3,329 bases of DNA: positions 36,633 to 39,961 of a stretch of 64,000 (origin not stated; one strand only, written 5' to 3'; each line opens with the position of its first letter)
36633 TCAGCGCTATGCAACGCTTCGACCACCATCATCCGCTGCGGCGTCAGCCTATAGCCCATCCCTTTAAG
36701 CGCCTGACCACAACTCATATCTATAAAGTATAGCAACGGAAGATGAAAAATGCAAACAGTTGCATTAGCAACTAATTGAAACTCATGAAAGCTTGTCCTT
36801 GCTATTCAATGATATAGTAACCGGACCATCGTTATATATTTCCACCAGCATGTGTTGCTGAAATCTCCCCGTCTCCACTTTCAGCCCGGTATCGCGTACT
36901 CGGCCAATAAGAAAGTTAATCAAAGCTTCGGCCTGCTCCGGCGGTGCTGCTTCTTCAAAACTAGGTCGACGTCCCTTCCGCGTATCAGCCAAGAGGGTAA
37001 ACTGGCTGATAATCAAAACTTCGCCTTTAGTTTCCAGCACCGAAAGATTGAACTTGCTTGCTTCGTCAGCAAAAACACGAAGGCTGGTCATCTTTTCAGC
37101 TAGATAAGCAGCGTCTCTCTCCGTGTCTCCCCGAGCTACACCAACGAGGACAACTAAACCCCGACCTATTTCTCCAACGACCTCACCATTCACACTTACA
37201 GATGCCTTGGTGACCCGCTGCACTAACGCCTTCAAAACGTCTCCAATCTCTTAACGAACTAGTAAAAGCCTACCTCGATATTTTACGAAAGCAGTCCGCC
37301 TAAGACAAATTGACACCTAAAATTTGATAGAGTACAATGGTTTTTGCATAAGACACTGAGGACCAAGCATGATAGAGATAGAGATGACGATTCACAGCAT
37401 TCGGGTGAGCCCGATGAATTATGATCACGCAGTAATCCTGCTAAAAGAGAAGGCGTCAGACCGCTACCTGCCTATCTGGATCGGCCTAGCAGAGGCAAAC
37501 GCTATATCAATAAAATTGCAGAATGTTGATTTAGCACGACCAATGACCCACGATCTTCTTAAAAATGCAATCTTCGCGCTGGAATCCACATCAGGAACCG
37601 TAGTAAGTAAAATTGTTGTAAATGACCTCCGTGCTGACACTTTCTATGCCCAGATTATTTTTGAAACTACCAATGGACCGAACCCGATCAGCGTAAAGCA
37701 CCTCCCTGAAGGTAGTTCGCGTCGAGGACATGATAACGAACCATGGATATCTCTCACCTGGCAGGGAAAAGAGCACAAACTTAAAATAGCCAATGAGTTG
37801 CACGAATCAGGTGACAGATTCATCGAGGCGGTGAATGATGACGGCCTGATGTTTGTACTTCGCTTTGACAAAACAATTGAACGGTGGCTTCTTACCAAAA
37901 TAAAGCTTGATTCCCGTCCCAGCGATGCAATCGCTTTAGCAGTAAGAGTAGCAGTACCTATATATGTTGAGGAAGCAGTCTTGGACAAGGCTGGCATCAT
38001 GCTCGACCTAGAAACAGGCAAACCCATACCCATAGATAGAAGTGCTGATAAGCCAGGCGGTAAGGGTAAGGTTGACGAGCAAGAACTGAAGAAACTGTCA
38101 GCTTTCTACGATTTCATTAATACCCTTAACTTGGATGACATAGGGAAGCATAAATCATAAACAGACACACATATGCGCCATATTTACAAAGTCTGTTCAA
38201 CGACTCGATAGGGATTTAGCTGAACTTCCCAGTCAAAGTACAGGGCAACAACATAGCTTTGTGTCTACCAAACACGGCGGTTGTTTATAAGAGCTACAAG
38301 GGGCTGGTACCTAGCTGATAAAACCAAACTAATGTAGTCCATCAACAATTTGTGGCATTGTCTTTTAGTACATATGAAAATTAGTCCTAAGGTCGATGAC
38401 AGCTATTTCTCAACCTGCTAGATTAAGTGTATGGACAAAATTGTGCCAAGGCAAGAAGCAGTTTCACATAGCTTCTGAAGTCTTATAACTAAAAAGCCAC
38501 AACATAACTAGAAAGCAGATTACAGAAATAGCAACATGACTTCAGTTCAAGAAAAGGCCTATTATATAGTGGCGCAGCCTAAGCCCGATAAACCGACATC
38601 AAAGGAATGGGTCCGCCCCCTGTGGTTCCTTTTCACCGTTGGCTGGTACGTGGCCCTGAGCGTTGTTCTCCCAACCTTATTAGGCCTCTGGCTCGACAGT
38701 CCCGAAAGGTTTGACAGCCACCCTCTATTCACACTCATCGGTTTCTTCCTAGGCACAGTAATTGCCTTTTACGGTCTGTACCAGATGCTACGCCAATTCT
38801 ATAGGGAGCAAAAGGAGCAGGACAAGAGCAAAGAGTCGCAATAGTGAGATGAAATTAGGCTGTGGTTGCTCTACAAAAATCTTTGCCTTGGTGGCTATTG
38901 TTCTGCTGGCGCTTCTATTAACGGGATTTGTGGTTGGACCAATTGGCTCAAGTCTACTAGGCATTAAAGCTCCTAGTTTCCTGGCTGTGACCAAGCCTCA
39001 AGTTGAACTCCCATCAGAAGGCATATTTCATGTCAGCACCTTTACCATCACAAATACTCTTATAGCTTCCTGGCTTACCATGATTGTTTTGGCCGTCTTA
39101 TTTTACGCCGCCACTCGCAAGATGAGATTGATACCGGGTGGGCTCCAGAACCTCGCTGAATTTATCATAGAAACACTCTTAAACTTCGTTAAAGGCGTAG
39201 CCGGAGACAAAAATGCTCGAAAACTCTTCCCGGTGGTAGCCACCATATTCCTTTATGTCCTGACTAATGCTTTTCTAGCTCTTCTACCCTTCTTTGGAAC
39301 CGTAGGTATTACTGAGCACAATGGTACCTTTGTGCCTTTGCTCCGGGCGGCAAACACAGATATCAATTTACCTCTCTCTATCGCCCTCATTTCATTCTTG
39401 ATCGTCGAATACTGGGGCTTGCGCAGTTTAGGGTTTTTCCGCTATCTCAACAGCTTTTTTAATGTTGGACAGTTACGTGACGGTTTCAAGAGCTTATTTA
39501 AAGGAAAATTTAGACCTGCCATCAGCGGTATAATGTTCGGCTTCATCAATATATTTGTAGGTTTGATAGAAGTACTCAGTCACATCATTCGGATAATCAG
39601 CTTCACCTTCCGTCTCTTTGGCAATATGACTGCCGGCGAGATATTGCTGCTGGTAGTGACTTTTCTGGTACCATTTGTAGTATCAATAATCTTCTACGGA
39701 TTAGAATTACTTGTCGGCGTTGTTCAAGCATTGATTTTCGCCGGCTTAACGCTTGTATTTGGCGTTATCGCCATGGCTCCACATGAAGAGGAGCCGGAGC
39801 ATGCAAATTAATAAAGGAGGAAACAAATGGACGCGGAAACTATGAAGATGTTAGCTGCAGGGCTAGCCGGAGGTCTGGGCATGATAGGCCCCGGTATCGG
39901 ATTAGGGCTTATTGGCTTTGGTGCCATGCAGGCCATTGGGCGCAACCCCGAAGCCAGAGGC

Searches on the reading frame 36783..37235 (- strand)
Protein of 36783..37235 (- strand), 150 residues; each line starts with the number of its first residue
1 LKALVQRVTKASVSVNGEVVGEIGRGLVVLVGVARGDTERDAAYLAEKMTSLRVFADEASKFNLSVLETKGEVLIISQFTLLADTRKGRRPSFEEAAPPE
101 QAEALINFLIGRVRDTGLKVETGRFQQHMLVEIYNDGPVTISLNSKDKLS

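Call 65: search_protein_families(library=pfam, proteins=[window:36783-37235:-], max_evalue=0.00001)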
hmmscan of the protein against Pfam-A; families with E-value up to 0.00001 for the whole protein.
window:36783-37235:- (150 aa): 1 family
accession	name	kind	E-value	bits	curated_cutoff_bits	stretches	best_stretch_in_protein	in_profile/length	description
PF02580.21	Tyr_Deacylase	-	4e-55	186.5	25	1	2-143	1-143/144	D-Tyr-tRNA(Tyr) deacylase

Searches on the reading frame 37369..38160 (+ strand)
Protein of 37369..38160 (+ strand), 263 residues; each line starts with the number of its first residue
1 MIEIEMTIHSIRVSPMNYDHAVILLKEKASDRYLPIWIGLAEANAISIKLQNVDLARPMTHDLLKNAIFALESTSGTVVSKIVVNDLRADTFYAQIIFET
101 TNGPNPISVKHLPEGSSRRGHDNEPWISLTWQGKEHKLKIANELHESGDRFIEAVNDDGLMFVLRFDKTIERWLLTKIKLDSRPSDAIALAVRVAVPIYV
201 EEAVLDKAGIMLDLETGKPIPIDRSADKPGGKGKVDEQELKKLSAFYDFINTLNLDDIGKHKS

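Call 65: search_protein_families(library=pfam, proteins=[window:37369-38160:+], max_evalue=0.00001)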
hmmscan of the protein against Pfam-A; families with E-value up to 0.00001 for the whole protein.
window:37369-38160:+ (263 aa): 1 family
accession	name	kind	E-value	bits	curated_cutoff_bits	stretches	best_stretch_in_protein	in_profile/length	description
PF02577.19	BFN_dom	-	1.2e-34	119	27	2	23-101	1-75/112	Bifunctional nuclease domain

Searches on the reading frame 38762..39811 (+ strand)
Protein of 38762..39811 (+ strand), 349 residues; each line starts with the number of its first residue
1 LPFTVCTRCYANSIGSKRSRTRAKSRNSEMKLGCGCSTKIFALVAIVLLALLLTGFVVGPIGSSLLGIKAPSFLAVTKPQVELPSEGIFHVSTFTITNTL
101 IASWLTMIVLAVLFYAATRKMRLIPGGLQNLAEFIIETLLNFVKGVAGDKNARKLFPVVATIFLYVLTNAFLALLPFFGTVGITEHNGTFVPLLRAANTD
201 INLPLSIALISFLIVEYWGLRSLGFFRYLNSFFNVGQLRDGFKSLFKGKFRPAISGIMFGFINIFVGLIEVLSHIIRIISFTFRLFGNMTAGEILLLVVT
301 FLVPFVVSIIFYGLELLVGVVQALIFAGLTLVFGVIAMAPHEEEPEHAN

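Call 65: search_protein_families(library=pfam, proteins=[window:38762-39811:+], max_evalue=0.00001)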
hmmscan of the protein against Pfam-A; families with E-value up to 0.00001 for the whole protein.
window:38762-39811:+ (349 aa): 1 family
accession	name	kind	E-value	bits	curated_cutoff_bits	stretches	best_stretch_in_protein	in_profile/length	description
PF00119.25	ATP-synt_A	-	6.1e-36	124.7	33.9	1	101-333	2-215/217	ATP synthase A chain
